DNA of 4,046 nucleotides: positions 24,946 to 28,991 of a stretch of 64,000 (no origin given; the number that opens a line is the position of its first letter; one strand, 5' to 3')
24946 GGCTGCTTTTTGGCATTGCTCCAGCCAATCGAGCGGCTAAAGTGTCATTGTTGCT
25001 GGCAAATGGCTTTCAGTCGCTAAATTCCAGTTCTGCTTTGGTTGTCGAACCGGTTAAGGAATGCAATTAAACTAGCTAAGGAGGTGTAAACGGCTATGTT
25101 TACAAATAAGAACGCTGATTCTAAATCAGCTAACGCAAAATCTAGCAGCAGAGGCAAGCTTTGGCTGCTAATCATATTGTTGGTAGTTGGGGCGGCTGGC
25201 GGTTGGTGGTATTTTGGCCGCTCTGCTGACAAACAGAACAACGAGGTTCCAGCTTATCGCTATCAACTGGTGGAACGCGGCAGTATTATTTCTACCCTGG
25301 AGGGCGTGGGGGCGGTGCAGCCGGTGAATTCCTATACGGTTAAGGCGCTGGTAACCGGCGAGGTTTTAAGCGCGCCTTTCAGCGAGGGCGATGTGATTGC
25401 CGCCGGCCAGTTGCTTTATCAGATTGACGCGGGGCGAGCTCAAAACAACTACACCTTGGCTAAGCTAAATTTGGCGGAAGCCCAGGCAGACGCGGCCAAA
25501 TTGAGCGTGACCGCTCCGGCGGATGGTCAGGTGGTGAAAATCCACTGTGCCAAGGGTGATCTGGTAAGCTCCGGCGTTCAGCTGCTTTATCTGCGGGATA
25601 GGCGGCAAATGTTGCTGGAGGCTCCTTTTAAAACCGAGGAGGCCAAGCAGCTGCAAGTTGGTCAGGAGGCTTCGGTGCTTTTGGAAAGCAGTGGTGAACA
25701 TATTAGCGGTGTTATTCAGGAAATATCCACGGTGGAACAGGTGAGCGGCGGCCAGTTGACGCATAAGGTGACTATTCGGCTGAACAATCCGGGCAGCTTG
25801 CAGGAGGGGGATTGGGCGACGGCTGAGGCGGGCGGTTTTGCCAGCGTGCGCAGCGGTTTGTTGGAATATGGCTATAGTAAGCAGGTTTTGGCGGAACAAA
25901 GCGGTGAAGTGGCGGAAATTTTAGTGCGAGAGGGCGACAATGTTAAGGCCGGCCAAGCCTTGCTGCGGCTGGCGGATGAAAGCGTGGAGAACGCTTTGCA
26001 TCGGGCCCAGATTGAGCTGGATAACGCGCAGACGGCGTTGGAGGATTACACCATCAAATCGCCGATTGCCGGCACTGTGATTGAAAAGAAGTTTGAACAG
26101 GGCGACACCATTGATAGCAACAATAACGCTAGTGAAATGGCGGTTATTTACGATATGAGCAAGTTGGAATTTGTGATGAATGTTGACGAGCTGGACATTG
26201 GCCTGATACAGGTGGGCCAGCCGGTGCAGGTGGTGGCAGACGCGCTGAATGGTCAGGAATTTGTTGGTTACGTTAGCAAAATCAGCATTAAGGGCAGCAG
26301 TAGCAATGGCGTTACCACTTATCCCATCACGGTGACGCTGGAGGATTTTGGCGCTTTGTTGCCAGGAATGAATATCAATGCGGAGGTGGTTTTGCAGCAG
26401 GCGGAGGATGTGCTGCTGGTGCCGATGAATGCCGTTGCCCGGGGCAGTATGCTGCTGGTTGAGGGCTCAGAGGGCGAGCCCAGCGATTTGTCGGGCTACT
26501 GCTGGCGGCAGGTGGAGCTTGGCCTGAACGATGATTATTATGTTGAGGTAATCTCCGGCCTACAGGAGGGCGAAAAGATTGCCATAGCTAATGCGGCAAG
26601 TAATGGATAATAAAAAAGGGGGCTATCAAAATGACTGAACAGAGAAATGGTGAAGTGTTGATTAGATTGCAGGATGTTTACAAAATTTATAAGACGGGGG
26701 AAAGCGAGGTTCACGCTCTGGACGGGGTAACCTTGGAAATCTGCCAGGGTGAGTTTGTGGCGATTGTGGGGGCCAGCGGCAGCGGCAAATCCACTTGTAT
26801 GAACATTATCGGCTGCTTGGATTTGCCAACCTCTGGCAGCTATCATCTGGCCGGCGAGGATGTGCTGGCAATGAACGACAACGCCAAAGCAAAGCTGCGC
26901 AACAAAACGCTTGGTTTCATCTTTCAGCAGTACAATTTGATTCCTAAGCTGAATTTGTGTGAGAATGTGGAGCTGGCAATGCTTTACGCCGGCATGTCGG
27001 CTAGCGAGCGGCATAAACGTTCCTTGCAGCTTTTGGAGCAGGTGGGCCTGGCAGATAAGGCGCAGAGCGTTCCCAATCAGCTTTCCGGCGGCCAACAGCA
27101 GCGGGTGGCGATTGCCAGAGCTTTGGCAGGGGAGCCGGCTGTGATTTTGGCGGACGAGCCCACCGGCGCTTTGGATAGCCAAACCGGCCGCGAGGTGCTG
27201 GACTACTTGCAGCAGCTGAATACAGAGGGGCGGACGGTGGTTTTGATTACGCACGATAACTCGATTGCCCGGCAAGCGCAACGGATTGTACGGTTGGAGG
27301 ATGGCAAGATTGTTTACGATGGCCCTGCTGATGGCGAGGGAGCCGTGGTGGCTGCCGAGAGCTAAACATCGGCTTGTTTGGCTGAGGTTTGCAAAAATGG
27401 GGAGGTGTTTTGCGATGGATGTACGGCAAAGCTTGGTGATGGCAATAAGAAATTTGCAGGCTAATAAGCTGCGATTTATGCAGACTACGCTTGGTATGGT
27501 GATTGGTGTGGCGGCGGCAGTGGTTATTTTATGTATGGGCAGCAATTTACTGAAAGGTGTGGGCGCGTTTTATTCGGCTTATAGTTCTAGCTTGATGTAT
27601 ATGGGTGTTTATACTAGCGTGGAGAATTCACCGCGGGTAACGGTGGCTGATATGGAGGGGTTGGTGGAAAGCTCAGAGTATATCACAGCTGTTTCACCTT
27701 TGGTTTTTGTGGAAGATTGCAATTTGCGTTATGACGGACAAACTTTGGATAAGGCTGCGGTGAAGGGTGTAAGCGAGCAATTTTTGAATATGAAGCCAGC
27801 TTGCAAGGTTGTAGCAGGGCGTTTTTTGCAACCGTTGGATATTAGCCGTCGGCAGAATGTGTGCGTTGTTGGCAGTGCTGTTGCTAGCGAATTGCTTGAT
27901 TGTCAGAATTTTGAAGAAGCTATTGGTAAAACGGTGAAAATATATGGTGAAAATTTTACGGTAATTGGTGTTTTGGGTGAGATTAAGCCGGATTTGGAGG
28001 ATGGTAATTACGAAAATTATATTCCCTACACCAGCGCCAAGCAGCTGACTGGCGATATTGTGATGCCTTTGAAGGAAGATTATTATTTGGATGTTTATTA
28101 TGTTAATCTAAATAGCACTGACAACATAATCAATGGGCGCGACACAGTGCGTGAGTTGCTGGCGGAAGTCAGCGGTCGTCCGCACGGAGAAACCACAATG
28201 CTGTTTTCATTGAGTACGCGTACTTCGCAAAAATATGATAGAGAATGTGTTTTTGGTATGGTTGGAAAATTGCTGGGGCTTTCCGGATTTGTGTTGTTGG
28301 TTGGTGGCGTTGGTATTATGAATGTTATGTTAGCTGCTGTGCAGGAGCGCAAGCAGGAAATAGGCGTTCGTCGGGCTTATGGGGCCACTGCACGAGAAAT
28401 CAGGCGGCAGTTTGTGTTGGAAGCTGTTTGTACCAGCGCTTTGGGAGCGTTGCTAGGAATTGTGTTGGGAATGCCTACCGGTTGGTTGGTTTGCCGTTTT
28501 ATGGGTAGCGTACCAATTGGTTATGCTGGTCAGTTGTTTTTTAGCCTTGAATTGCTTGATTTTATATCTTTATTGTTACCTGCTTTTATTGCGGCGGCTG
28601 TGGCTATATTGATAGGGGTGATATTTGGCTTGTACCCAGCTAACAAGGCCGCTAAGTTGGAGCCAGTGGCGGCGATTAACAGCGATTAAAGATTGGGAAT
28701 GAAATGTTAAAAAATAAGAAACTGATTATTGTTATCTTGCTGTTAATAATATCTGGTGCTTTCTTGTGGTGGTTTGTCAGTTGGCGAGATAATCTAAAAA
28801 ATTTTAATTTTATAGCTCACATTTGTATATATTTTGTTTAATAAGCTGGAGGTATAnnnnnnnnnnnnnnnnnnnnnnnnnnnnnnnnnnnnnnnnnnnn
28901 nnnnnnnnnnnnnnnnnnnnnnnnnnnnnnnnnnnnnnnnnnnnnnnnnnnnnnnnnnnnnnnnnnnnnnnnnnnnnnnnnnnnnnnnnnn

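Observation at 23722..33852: MacAB/YknXYZ-like efflux locus with one adaptor, one ATPase and five tandem FtsX-type permeases, plus a mini-permease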

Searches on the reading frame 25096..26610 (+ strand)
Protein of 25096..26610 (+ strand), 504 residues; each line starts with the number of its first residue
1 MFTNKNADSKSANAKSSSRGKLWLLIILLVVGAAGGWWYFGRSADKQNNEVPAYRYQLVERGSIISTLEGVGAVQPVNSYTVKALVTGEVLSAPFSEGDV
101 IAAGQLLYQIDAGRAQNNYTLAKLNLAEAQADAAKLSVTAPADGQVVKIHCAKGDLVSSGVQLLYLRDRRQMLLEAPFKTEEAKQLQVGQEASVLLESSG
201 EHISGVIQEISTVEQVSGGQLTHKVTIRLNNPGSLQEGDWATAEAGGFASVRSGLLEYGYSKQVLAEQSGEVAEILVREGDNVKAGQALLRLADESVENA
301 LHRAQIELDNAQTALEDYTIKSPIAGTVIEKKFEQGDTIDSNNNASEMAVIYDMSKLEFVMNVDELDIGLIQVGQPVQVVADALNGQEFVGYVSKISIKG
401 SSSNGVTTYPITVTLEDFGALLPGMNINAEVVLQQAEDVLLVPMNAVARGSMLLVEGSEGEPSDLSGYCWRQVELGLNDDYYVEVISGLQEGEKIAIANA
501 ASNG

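Call 3: search_protein_families(library=pfam, proteins=[window:25096-26610:+])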
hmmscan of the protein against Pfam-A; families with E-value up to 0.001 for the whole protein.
window:25096-26610:+ (504 aa): 6 families
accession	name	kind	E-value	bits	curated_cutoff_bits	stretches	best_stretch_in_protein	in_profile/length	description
PF13437.12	HlyD_3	-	5.6e-31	107.9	22.2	2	319-417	1-95/106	HlyD family secretion protein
PF16576.10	HlyD_D23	-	2.5e-29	102.5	30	2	307-397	98-185/214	Barrel-sandwich domain of CusB or HlyD membrane-fusion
PF00364.28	Biotin_lipoyl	-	2.7e-14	53.2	22.1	1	126-164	33-71/73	Biotin-requiring enzyme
PF13533.13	Biotin_lipoyl_2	-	1.8e-09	37.6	29.8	1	268-292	7-31/32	Biotin-lipoyl like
PF00358.26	PTS_EIIA_1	-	0.0002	21.5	27.2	0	269-301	80-112/127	phosphoenolpyruvate-dependent sugar phosphotransferase system, EIIA 1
PF05896.17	NQRA_N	-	0.0003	21.4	25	0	274-290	41-57/94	NqrA N-terminal barrel-sandwich hybrid domain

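Call 9: find_encoding_contigs(protein=window:25096-26610:+, flank=10000, max_places=10)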
Protein window:25096-26610:+ (504 aa): 23 contigs read that carry it; 7 places shown.
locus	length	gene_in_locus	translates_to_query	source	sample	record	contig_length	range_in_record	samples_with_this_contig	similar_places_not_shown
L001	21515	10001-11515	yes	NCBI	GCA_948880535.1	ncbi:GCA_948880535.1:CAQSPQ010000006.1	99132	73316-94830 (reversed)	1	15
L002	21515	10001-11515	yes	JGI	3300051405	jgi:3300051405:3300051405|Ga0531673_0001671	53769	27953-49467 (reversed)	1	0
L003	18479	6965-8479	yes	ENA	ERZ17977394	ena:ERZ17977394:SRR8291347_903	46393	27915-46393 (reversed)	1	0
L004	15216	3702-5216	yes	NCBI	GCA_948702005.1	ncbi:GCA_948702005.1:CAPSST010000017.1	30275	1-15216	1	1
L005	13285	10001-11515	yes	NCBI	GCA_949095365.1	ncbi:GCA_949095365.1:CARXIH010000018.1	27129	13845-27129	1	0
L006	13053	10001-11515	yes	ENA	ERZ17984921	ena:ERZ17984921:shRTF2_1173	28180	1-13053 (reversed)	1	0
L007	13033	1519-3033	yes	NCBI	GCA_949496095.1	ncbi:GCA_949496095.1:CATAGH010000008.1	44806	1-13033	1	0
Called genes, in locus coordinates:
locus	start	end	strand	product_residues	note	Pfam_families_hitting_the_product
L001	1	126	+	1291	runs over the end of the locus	PF19407:DUF5979 (weak), PF24547:DUF7601, PF19407:DUF5979 (weak), PF24547:DUF7601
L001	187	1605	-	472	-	PF01645:Glu_synthase, PF01070:FMN_dh, PF00478:IMPDH (weak)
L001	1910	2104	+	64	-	PF02597:ThiS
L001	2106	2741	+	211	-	PF00899:ThiF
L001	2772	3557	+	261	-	PF05690:ThiG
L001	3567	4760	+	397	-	PF04055:Radical_SAM, PF06968:BATS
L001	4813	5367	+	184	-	PF02581:TMP-TENI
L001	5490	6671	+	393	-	PF02646:RmuC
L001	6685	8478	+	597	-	PF01522:Polysacc_deac_1, PF13290:CHB_HEX_C_1, PF13287:Fn3_assoc, PF13290:CHB_HEX_C_1, PF00395:SLH (weak)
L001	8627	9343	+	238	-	PF12844:HTH_19, PF13384:HTH_23 (faint), PF13560:HTH_31, PF01381:HTH_3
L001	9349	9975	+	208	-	PF02687:FtsX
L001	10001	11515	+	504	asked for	PF00364:Biotin_lipoyl (faint), PF25997:BSH_YhbJ (faint), PF25917:BSH_RND, PF25917:BSH_RND, PF25973:BSH_CzcB, PF25984:BSH_YknX, PF25990:Beta-barrel_YknX, PF25975:CzcB_C (weak), +2 more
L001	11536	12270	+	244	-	PF00005:ABC_tran, PF02463:SMC_N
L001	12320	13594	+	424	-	PF12704:MacB_PCD, PF02687:FtsX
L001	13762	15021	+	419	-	PF12704:MacB_PCD, PF02687:FtsX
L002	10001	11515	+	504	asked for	PF00364:Biotin_lipoyl (faint), PF25997:BSH_YhbJ (faint), PF25917:BSH_RND, PF25917:BSH_RND, PF25973:BSH_CzcB, PF25984:BSH_YknX, PF25990:Beta-barrel_YknX, PF25975:CzcB_C (weak), +2 more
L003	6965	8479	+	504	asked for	PF00364:Biotin_lipoyl (faint), PF25997:BSH_YhbJ (faint), PF25917:BSH_RND, PF25917:BSH_RND, PF25973:BSH_CzcB, PF25984:BSH_YknX, PF25990:Beta-barrel_YknX, PF25975:CzcB_C (weak), +2 more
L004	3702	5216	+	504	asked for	PF00364:Biotin_lipoyl (faint), PF25997:BSH_YhbJ (faint), PF25917:BSH_RND, PF25917:BSH_RND, PF25973:BSH_CzcB, PF25984:BSH_YknX, PF25990:Beta-barrel_YknX, PF25975:CzcB_C (weak), +2 more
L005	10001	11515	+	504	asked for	PF00364:Biotin_lipoyl (faint), PF25997:BSH_YhbJ (faint), PF25917:BSH_RND, PF25917:BSH_RND, PF25973:BSH_CzcB, PF25984:BSH_YknX, PF25990:Beta-barrel_YknX, PF25975:CzcB_C (weak), +2 more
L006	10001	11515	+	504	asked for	PF00364:Biotin_lipoyl (faint), PF25997:BSH_YhbJ (faint), PF25917:BSH_RND, PF25917:BSH_RND, PF25973:BSH_CzcB, PF25984:BSH_YknX, PF25990:Beta-barrel_YknX, PF25975:CzcB_C (weak), +2 more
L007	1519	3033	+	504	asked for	PF00364:Biotin_lipoyl (faint), PF25997:BSH_YhbJ (faint), PF25917:BSH_RND, PF25917:BSH_RND, PF25973:BSH_CzcB, PF25984:BSH_YknX, PF25990:Beta-barrel_YknX, PF25975:CzcB_C (weak), +2 more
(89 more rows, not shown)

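Call 15: find_related_loci(query=A1, collection=genome_contigs, flank=10000)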
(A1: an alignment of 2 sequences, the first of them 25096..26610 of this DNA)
Query A1 (504 aa) in genome_contigs; peptide patterns used: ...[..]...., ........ (x = any residue, [..] = any of these).
220 stretches matched a pattern; 84 encode a relative of the query (tblastn E <= 1e-3); the best 80 are kept; 80 distinct loci.
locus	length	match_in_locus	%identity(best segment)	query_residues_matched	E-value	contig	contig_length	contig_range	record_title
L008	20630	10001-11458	75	21-503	0e+0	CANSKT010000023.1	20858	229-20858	MAG TPA_asm: uncultured Peptococcaceae bacterium isolate SRR15633974_bin.16_metawrap_v1.3_MAG genome assembly, contig: N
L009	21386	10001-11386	80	37-497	0e+0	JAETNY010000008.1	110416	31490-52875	MAG: Bacillota bacterium isolate S11_Bin2 scaffold_122, whole genome shotgun sequence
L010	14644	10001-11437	76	22-499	0e+0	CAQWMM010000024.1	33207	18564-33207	MAG TPA_asm: uncultured Firmicutes bacterium isolate MGBC125362 genome assembly, contig: MGBC125362.24, whole genome sho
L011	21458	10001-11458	75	21-503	0e+0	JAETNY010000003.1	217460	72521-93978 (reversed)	MAG: Bacillota bacterium isolate S11_Bin2 scaffold_21, whole genome shotgun sequence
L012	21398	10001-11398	77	37-501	0e+0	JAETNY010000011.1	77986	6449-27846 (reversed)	MAG: Bacillota bacterium isolate S11_Bin2 scaffold_240, whole genome shotgun sequence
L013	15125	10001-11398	77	37-501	0e+0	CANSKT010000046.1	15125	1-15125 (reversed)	MAG TPA_asm: uncultured Peptococcaceae bacterium isolate SRR15633974_bin.16_metawrap_v1.3_MAG genome assembly, contig: N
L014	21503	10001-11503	81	1-501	0e+0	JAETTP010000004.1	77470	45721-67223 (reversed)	MAG: Bacillota bacterium isolate S4_Bin7 scaffold_562, whole genome shotgun sequence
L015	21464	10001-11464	60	17-497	0e+0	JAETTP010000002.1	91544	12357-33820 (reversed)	MAG: Bacillota bacterium isolate S4_Bin7 scaffold_346, whole genome shotgun sequence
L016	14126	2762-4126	63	50-497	0e+0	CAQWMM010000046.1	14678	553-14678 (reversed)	MAG TPA_asm: uncultured Firmicutes bacterium isolate MGBC125362 genome assembly, contig: MGBC125362.46, whole genome sho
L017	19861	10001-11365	62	50-497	0e+0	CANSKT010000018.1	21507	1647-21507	MAG TPA_asm: uncultured Peptococcaceae bacterium isolate SRR15633974_bin.16_metawrap_v1.3_MAG genome assembly, contig: N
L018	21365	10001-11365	61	50-497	5e-180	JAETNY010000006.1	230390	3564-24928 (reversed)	MAG: Bacillota bacterium isolate S11_Bin2 scaffold_38, whole genome shotgun sequence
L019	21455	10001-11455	42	36-501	1e-104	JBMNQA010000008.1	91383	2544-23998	MAG: Lawsonibacter sp. isolate SBF912SR2HQ0067 scaffold_966_c1, whole genome shotgun sequence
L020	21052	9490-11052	39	1-496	4e-103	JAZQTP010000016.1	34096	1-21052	MAG: Anaerotignum sp. isolate T1900045186_TC20190182.MAGScoT_cleanbin_000005 SGB_5273_k141_1904406, whole genome shotgun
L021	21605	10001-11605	42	54-497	6e-101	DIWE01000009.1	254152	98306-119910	MAG TPA_asm: Clostridiales bacterium UBA6114 UBA6114_contig_9606, whole genome shotgun sequence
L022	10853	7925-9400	37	17-503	2e-95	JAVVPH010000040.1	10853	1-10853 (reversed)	MAG: Oscillibacter sp. isolate CGS10Y1-bin26 NODE_7147_length_10853_cov_9.367568, whole genome shotgun sequence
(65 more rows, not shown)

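Call 29: search_protein_families(library=ncbifam, proteins=[window:25096-26610:+], max_evalue=0.00001)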
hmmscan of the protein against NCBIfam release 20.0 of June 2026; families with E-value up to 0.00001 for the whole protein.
window:25096-26610:+ (504 aa): 31 families (the best 25 are shown)
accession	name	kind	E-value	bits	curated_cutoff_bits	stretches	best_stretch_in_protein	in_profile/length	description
TIGR01730.1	RND_mfp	subfamily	5.4e-57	193.2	94.9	4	298-500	115-310/322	efflux RND transporter periplasmic adaptor subunit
TIGR00999.1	8a0102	subfamily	1e-34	119.9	319.3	2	301-500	67-267/271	CzcB/NccB family metal efflux transporter periplasmic adaptor subunit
TIGR00998.1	8a0101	subfamily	3.6e-27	95.2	390.8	2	298-402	185-287/334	EmrA/EmrK family multidrug efflux transporter periplasmic adaptor subunit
NF008606.0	PRK11578.1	equivalog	1.8e-23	83.3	342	1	297-502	163-367/371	macrolide transporter subunit MacA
TIGR02971.1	heterocyst_DevB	subfamily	4.1e-19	69.1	129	2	109-212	178-280/327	ABC exporter membrane fusion protein, DevB family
TIGR01843.1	type_I_hlyD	subfamily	9.8e-19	67.6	208.65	1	261-310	43-92/422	HlyD family type I secretion periplasmic adaptor subunit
NF011715.0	PRK15136.1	equivalog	1.2e-16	60.4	563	1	300-387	198-282/390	multidrug efflux MFS transporter periplasmic adaptor subunit EmrA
NF002939.0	PRK03598.1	equivalog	2.9e-16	59.5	393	1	301-397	188-281/332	secretion protein HlyD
NF007785.0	PRK10476.1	equivalog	6.6e-16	58.1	376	1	103-211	178-285/347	multidrug transporter subunit MdtN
NF008589.1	PRK11556.1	equivalog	2.4e-14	53.1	391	1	58-131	63-136/392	MdtA/MuxA family multidrug efflux RND transporter periplasmic adaptor subunit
NF033138.2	RND-peri-MexC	equivalog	7.3e-14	51.7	625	1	64-148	48-132/375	MexC family multidrug efflux RND transporter periplasmic adaptor subunit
NF045680.1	DiMtlExpIhpB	equivalog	6.7e-13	48.3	450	1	304-500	127-311/326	divalent metal ion exporter adaptor subunit IhpB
TIGR03794.1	NHLM_micro_HlyD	equivalog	1.4e-11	43.9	156.2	0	134-217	252-337/421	NHLP bacteriocin system secretion protein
NF005457.0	PRK07051.1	equivalog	9.2e-11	41.8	87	0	262-293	48-79/80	acetyl-CoA carboxylase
NF004173.0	PRK05641.1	equivalog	2.3e-10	41.2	199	0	264-300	87-123/153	putative acetyl-CoA carboxylase biotin carboxyl carrier protein subunit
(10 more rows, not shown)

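Call 73: search_protein_families(library=padloc, proteins=[window:25096-26610:+], max_evalue=0.00001)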
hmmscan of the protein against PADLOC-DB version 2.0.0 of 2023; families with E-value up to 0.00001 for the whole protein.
window:25096-26610:+ (504 aa): 0 families

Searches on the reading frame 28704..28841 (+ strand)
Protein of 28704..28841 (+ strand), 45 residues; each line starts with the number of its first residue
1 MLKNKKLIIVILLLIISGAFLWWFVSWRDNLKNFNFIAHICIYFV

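Call 54: search_protein_families(library=pfam, proteins=[window:28704-28841:+], max_evalue=0.001)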
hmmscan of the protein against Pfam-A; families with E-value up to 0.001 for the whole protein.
window:28704-28841:+ (45 aa): 0 families
